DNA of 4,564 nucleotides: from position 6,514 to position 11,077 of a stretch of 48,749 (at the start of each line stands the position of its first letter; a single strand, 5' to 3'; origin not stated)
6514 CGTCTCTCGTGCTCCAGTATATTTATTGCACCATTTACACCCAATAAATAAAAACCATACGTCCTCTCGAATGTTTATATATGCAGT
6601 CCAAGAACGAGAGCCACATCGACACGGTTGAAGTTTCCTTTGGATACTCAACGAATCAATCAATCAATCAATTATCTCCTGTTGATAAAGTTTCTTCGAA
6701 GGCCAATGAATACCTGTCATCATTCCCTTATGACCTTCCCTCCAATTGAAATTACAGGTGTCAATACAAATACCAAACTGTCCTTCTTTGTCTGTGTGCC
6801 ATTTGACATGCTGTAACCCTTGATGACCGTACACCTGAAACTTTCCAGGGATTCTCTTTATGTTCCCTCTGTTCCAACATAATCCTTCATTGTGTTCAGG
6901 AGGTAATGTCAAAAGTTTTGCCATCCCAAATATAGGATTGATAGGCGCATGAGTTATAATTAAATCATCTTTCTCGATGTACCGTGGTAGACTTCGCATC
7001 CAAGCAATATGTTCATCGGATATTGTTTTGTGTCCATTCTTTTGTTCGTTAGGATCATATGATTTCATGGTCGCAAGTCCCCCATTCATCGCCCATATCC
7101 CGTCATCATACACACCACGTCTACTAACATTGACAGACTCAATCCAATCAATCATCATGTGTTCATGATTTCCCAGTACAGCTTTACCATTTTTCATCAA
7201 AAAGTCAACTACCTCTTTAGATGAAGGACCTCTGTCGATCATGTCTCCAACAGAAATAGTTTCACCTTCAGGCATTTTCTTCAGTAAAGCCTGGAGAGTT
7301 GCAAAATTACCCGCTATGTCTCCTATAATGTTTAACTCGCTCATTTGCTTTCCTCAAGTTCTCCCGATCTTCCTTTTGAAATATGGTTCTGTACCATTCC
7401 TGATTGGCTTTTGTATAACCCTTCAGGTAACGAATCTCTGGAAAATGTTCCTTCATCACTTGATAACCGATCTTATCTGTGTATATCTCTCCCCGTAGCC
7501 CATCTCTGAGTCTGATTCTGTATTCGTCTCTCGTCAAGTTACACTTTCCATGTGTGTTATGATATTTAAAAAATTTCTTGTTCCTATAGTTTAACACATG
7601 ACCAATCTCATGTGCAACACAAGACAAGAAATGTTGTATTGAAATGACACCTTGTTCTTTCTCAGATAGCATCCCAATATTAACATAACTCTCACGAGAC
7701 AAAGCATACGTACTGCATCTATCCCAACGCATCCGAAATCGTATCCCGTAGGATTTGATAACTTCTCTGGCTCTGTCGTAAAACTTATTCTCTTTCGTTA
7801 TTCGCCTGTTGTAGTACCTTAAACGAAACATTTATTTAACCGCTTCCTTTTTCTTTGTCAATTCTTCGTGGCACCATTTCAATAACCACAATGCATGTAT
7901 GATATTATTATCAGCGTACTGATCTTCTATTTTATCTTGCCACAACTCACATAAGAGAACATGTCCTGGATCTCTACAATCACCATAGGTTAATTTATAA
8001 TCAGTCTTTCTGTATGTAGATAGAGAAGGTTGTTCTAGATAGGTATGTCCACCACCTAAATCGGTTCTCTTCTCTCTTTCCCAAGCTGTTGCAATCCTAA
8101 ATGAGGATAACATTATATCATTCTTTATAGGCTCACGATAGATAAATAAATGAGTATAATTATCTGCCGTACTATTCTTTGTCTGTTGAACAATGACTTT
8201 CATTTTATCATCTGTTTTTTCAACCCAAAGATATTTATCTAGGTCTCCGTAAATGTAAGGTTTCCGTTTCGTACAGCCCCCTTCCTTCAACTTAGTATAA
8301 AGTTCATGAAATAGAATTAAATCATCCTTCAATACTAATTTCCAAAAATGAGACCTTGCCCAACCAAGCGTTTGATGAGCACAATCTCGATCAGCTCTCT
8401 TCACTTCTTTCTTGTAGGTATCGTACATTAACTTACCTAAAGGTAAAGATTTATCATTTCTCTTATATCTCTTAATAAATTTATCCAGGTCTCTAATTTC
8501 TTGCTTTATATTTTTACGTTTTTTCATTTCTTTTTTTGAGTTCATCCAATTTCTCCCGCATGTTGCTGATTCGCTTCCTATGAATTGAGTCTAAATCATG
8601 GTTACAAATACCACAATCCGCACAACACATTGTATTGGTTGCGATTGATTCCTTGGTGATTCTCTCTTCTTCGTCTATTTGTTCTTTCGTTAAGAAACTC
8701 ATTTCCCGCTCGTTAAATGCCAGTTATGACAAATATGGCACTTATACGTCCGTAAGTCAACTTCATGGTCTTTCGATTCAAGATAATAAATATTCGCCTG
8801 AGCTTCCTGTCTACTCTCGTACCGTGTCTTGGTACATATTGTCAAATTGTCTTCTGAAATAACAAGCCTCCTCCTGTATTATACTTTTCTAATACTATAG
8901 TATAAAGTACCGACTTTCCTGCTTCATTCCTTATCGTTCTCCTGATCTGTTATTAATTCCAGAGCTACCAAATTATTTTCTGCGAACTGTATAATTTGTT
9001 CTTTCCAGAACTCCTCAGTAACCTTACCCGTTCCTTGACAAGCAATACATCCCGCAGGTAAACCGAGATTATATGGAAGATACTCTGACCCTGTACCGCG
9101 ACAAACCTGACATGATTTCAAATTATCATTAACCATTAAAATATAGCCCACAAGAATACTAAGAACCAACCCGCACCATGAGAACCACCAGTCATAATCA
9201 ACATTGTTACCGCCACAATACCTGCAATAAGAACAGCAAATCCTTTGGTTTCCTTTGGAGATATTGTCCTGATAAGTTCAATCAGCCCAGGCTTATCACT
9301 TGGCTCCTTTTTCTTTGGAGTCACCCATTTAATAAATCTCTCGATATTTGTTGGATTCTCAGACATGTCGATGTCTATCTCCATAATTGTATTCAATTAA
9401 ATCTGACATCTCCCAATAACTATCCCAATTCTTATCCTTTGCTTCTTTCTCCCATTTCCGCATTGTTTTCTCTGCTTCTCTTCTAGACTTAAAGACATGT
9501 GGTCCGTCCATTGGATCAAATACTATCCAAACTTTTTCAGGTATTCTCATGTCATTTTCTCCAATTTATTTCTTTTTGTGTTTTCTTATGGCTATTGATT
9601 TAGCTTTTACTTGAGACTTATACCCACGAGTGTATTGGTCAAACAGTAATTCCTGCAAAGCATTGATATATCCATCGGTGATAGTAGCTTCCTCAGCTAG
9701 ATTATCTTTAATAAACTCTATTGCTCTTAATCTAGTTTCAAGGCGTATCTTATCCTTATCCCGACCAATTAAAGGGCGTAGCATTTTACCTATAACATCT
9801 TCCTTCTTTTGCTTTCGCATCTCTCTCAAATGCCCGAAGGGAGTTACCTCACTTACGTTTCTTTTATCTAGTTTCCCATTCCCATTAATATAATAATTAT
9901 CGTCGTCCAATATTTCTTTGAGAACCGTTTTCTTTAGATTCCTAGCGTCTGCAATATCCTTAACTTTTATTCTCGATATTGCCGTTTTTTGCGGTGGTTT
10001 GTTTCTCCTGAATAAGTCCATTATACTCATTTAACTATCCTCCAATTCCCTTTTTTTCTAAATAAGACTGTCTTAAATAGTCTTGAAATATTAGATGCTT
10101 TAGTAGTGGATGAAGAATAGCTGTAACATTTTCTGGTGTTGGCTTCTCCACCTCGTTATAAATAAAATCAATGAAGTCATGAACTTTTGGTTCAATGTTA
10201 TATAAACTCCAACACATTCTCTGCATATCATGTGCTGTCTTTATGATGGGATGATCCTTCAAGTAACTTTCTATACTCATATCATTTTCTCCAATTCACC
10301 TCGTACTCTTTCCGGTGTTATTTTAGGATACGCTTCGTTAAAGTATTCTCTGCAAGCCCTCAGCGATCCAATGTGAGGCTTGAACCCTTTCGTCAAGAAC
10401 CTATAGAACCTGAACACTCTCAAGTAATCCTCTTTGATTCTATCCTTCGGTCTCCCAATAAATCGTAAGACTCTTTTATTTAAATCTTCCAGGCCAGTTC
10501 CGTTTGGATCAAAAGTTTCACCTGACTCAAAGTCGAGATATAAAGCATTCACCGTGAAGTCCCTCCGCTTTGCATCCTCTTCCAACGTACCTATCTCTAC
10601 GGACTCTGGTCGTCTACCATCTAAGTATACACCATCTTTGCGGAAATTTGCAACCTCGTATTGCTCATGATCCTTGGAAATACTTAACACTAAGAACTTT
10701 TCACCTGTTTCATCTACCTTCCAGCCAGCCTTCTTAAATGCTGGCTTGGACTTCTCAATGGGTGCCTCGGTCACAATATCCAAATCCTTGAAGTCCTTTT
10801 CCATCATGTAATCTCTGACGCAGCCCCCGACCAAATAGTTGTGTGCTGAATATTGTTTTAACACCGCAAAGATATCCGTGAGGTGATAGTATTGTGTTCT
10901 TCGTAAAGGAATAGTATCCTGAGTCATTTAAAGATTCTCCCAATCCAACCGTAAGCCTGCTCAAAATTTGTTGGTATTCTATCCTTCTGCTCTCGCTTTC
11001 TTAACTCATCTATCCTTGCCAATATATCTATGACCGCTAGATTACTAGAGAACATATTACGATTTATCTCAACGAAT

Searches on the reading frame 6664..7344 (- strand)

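Call 65: search_protein_families(library=pfam, max_evalue=0.01, proteins=[window:6664-7344:-])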
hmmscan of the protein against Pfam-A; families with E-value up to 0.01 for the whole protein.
window:6664-7344:- (226 aa): 1 family
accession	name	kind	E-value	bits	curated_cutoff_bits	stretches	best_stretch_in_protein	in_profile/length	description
PF00149.33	Metallophos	-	1.7e-11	45.4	21.5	1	6-158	5-176/191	Calcineurin-like phosphoesterase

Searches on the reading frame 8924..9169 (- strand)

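Call 8: search_protein_families(library=pfam, max_evalue=1, proteins=[window:8924-9169:-])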
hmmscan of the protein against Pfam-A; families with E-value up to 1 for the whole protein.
window:8924-9169:- (81 aa): 4 families
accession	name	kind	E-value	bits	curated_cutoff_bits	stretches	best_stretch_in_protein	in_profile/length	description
PF00684.25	DnaJ_CXXCXGXG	-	0.0029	18.3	32.7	1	17-52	15-55/65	DnaJ central domain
PF21002.2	TMEM106_N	-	0.0088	17.1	24.5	1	41-57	57-73/91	Transmembrane protein 106 N-terminal region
PF17302.8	DUF5351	-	0.077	13.7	27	0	20-49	1-28/29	Family of unknown function (DUF5351)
PF15777.11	Anti-TRAP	-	0.14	12.6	32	0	18-50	11-42/59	Tryptophan RNA-binding attenuator protein inhibitory protein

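Call 15: search_protein_families(library=phrogs, max_evalue=0.1, proteins=[window:8924-9169:-])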
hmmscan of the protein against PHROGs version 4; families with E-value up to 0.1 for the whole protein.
window:8924-9169:- (81 aa): 11 families
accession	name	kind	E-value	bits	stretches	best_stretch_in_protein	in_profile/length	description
phrog_8027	-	unknown function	9.7e-05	23.6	1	14-57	2-46/153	-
phrog_4046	-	unknown function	0.0025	18.4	1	17-58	49-88/301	-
phrog_9961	-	unknown function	0.014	17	1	18-52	8-40/99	-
phrog_6060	-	transcription regulation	0.017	16.1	0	18-28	38-48/61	anti-termination protein Q-like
phrog_19003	-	unknown function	0.021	16.1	1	17-71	48-99/114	-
phrog_3931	-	unknown function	0.025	15.7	1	15-51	27-57/59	-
phrog_4517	-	unknown function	0.036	15.2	0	31-53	26-48/67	-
phrog_12902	-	unknown function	0.043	15.1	0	16-56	22-55/61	-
phrog_33225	-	unknown function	0.048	14.5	1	18-59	5-43/182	-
phrog_6730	-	unknown function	0.052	14.5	0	39-56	43-60/106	-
phrog_8897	-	unknown function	0.074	14.5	1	17-51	83-116/119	-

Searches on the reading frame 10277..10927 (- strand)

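Call 65: search_protein_families(library=pfam, max_evalue=0.01, proteins=[window:10277-10927:-])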
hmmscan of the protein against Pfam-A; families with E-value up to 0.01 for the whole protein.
window:10277-10927:- (216 aa): 1 family
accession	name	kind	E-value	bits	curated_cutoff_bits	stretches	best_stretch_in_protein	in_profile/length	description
PF01743.26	PolyA_pol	-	6.4e-33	114.2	23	1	31-155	2-126/126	Poly A polymerase head domain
